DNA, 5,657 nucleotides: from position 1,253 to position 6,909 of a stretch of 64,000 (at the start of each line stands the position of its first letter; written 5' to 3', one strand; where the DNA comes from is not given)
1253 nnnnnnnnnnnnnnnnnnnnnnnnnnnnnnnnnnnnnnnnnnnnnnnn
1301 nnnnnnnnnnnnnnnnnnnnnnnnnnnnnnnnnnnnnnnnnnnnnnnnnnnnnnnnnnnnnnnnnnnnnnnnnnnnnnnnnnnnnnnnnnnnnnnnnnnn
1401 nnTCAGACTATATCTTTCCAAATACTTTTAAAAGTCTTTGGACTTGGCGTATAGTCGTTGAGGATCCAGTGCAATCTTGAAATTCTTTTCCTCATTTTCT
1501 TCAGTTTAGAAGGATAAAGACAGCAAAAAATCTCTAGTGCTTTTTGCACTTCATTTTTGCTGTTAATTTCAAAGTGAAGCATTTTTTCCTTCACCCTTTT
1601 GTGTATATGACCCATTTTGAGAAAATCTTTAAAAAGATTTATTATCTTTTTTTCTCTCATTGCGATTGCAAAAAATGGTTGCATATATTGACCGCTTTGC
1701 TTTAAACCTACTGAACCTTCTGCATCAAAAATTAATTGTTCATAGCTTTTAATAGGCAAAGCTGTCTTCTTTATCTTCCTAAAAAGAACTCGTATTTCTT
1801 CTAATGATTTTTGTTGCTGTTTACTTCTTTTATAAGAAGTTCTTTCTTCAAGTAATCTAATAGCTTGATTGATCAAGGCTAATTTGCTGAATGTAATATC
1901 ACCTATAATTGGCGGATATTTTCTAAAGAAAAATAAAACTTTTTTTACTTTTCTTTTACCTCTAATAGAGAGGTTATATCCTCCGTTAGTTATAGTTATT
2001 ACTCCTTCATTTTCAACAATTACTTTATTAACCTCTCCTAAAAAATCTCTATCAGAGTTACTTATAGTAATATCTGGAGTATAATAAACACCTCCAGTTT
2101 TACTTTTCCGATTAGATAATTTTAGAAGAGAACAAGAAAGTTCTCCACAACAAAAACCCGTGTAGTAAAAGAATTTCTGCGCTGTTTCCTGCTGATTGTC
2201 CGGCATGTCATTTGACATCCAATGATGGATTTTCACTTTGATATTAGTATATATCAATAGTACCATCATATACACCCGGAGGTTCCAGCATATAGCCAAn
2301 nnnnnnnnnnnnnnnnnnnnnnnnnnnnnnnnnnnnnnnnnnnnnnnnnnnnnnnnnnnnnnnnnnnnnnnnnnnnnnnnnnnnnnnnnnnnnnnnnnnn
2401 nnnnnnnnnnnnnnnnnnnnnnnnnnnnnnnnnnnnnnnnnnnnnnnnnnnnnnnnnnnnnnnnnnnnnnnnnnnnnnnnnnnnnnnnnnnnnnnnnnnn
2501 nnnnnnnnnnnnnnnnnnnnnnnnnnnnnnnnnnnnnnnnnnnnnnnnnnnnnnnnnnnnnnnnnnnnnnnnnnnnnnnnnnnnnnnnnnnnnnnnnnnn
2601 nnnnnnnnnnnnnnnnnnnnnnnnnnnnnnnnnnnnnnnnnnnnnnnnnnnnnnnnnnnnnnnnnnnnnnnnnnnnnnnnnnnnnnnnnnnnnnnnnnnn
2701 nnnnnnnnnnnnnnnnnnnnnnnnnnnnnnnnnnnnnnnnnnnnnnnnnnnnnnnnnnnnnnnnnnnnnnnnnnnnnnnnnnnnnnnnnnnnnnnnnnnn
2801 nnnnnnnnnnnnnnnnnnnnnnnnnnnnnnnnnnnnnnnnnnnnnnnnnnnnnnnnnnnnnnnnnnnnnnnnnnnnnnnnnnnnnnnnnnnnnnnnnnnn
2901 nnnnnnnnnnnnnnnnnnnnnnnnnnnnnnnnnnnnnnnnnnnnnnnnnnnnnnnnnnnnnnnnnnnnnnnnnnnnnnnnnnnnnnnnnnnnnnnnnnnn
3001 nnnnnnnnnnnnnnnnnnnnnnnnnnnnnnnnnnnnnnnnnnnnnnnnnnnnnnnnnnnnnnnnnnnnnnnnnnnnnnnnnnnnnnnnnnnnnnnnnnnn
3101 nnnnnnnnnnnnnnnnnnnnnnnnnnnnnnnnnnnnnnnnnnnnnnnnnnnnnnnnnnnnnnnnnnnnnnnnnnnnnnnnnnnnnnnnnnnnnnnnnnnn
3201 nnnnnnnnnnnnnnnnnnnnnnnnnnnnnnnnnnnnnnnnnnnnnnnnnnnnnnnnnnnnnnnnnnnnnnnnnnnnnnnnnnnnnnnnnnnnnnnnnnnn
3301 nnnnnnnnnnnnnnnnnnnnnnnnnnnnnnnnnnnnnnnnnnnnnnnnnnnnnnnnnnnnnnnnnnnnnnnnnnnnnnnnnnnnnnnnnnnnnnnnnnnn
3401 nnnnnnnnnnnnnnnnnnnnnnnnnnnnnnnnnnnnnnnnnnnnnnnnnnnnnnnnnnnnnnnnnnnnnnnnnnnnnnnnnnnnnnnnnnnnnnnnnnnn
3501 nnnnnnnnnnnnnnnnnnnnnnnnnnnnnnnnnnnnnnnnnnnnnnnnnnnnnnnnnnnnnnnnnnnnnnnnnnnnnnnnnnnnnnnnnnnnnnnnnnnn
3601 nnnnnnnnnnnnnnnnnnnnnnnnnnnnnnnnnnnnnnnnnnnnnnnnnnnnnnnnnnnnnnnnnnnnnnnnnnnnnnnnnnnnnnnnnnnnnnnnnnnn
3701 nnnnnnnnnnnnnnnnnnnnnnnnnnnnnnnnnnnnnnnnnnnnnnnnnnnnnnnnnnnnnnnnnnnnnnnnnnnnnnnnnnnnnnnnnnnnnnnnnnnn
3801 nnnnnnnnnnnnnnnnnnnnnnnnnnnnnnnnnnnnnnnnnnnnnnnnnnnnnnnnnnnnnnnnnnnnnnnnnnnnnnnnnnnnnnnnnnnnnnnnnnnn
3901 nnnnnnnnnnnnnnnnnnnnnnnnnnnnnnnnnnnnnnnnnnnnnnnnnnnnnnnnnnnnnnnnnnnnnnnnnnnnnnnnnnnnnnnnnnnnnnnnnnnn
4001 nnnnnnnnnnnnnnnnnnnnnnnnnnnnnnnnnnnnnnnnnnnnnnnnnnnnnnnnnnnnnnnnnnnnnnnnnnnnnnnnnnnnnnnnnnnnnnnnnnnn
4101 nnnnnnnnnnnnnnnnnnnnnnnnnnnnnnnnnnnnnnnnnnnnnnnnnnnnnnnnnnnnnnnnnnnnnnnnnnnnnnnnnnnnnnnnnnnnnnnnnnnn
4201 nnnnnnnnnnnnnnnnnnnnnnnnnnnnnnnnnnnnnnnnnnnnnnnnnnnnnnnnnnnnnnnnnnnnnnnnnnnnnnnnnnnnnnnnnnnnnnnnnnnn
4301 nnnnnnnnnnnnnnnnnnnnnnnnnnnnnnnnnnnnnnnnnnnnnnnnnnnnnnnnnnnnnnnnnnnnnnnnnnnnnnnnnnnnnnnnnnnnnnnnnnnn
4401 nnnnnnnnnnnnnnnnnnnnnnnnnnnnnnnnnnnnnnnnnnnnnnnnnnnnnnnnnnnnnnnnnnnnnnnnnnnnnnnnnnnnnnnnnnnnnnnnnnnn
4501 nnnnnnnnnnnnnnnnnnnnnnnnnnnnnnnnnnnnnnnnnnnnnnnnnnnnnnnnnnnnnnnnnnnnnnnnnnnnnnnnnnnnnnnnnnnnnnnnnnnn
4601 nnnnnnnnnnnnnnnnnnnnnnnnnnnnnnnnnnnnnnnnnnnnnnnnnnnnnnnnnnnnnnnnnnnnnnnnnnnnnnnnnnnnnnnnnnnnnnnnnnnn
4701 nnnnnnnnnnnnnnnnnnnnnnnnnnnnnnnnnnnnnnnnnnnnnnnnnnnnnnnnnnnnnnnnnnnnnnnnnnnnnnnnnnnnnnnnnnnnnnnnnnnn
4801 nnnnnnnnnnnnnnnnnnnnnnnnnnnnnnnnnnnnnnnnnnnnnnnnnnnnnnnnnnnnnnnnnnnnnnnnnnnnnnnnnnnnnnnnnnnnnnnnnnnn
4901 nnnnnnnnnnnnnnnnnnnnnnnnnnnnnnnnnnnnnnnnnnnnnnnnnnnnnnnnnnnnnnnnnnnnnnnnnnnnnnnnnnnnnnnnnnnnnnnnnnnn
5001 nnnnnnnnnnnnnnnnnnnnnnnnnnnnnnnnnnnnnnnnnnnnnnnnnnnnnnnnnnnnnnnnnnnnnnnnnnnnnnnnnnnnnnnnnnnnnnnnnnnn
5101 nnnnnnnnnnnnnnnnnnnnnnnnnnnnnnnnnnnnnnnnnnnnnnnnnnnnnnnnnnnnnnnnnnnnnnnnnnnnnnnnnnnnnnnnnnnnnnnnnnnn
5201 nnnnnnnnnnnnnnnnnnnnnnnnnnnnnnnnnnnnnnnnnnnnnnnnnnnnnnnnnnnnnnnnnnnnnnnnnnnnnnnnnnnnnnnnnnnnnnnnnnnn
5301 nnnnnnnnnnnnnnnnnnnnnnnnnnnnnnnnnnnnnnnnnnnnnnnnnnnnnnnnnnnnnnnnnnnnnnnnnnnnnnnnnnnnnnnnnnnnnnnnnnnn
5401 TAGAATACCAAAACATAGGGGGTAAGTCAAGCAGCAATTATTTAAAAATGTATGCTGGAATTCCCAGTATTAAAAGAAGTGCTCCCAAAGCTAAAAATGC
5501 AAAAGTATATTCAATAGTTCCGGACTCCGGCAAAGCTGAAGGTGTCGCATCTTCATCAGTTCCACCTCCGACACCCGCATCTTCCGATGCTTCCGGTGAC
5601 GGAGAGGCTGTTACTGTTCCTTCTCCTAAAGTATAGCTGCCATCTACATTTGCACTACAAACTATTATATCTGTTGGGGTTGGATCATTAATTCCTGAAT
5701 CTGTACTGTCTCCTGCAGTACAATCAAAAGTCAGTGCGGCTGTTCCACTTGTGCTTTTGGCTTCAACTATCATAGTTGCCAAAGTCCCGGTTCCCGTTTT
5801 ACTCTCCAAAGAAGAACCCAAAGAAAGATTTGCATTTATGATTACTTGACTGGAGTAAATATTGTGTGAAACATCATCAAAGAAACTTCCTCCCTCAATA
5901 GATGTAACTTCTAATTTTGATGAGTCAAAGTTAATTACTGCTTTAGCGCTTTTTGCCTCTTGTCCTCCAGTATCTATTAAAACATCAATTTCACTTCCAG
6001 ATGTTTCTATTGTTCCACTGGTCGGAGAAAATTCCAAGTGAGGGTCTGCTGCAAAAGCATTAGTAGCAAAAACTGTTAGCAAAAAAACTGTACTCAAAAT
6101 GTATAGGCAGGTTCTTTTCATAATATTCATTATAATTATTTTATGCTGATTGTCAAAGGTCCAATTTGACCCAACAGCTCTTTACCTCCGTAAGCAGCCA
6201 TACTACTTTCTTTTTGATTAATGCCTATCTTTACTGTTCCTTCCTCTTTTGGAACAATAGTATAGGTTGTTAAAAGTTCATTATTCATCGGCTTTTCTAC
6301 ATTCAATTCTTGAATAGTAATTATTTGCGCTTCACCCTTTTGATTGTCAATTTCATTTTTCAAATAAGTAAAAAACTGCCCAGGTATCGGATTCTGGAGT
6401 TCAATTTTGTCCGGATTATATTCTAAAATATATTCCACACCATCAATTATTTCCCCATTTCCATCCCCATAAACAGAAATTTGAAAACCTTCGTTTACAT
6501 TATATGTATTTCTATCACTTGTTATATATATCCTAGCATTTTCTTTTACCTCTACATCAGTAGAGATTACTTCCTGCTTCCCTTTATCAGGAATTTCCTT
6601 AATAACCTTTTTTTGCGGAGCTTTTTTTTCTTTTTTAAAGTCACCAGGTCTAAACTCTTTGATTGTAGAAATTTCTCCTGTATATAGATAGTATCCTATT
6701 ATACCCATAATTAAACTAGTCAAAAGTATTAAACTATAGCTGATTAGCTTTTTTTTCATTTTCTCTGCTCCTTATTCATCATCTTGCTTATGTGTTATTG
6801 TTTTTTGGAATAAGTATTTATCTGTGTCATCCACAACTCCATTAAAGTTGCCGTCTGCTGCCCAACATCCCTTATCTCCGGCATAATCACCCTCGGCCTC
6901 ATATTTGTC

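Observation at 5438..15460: Cellulosome-like cohesin/dockerin surface-assembly island between the 16S and 23S rRNA genes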

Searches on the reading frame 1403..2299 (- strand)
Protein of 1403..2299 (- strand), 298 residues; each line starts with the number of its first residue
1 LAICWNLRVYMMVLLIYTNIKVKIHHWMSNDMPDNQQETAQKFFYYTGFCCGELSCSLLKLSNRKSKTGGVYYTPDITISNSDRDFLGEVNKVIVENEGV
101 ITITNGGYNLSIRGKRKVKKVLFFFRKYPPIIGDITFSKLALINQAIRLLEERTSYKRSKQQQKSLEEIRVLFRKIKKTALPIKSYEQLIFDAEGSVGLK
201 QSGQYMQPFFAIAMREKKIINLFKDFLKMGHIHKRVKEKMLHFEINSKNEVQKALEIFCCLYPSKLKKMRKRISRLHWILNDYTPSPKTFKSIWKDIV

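Call 36: search_protein_families(library=pfam, proteins=[window:1403-2299:-], max_evalue=0.001)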
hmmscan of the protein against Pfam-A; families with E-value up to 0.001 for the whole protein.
window:1403-2299:- (298 aa): 1 family
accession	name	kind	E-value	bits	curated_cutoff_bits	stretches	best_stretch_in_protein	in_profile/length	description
PF00961.24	LAGLIDADG_1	-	7e-08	33.7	23.1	1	191-258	5-82/102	LAGLIDADG endonuclease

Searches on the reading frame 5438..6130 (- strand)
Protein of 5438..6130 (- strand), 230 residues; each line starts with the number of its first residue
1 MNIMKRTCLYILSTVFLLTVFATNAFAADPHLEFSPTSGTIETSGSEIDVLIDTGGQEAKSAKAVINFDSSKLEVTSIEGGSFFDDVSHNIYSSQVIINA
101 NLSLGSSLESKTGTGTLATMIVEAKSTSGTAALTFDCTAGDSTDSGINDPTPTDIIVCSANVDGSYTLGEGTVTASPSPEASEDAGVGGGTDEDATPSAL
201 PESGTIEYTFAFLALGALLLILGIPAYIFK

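Call 6: search_protein_families(library=pfam, proteins=[window:5438-6130:-], max_evalue=1)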
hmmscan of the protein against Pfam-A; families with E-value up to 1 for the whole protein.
window:5438-6130:- (230 aa): 1 family
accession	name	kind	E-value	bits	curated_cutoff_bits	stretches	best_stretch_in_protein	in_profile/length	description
PF00963.24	Cohesin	-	0.00035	21.2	24.1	1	50-145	18-126/139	Cohesin domain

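Call 7: search_protein_families(library=ncbifam, proteins=[window:5438-6130:-], max_evalue=1)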
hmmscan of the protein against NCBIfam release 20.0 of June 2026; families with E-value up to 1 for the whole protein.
window:5438-6130:- (230 aa): 0 families

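Call 51: search_solved_structures(query=window:5438-6130:-, max_evalue=10)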
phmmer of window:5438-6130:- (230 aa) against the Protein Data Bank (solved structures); distinct sequences matched with E-value up to 10: 5.
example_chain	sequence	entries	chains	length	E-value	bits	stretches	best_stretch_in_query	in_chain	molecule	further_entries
9yfu_C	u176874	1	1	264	0.4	13.4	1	4-50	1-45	Fab24 BAK5 light chain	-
9yxv_D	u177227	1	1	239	0.42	13.3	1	3-50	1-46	sfFab18 light chain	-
3d1r_A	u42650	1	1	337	1.7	11.4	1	153-196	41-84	Fructose-1,6-bisphosphatase class II glpX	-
2r8t_A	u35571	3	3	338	1.7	11.3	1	153-196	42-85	Fructose-1,6-bisphosphatase class II glpX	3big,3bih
1ni9_A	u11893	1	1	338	2.5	10.8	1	153-196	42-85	Protein glpX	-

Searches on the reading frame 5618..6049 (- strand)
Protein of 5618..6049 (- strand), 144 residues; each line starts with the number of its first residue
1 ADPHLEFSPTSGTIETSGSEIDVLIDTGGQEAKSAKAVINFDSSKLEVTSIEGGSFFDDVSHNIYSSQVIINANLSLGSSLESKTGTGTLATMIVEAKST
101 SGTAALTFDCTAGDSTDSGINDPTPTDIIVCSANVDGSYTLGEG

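Call 52: search_protein_families(library=pfam, proteins=[window:5618-6049:-], max_evalue=10)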
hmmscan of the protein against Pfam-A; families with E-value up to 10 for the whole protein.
seq(144 aa): 1 family
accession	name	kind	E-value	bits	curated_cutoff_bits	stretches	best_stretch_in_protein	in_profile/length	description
PF00963.24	Cohesin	-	0.00011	22.9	24.1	1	21-118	16-126/139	Cohesin domain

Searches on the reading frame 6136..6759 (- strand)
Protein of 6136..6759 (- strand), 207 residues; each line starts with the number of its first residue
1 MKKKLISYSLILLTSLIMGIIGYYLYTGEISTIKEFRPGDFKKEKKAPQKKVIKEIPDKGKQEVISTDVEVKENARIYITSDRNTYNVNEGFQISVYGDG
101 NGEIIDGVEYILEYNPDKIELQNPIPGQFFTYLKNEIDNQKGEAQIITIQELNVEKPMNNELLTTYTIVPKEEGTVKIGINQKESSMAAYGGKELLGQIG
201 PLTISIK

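Call 6: search_protein_families(library=pfam, proteins=[window:6136-6759:-], max_evalue=1)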
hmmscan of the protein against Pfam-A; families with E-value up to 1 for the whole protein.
window:6136-6759:- (207 aa): 1 family
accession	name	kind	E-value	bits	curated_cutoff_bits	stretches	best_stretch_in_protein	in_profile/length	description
PF13584.12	BatD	-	0.0057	17.7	24.1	1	80-179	2-72/92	BatD DUF11 like domain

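Call 7: search_protein_families(library=ncbifam, proteins=[window:6136-6759:-], max_evalue=1)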
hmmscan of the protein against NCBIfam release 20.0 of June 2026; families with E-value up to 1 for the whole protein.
window:6136-6759:- (207 aa): 2 families
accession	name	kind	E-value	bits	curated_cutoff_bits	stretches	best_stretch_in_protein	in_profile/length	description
TIGR04540.1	CLB_0814_fam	hypoth_equivalog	0.062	13.5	50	1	131-165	20-54/73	TIGR04540 family protein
NF005006.0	PRK06397.1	equivalog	0.84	9.8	126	1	46-84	30-68/111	V-type ATP synthase subunit H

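Call 70: search_solved_structures(query=window:6136-6759:-, max_evalue=10)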
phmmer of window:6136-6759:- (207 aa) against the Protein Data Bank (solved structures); distinct sequences matched with E-value up to 10: 3.
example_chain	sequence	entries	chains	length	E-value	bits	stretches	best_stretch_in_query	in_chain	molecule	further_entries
7pnk_O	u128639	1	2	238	0.0034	20.2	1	30-69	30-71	PsbO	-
7pi0_O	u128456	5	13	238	0.27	14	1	30-69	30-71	Oxygen-evolving enhancer protein 1, chloroplastic | PsbO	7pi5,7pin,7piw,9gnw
1utg_A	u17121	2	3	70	0.61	12.8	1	31-67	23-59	UTEROGLOBIN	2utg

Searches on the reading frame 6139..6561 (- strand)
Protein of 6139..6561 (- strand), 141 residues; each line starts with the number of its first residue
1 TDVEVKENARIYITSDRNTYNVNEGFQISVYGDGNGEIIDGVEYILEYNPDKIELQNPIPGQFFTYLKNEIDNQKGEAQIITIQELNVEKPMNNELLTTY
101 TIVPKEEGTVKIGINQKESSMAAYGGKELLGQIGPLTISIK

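Call 52: search_protein_families(library=pfam, proteins=[window:6139-6561:-], max_evalue=10)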
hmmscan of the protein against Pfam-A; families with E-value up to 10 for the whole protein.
seq(141 aa): 1 family
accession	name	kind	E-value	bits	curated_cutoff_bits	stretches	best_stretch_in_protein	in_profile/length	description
PF13584.12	BatD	-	0.0022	19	24.1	1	14-113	2-72/92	BatD DUF11 like domain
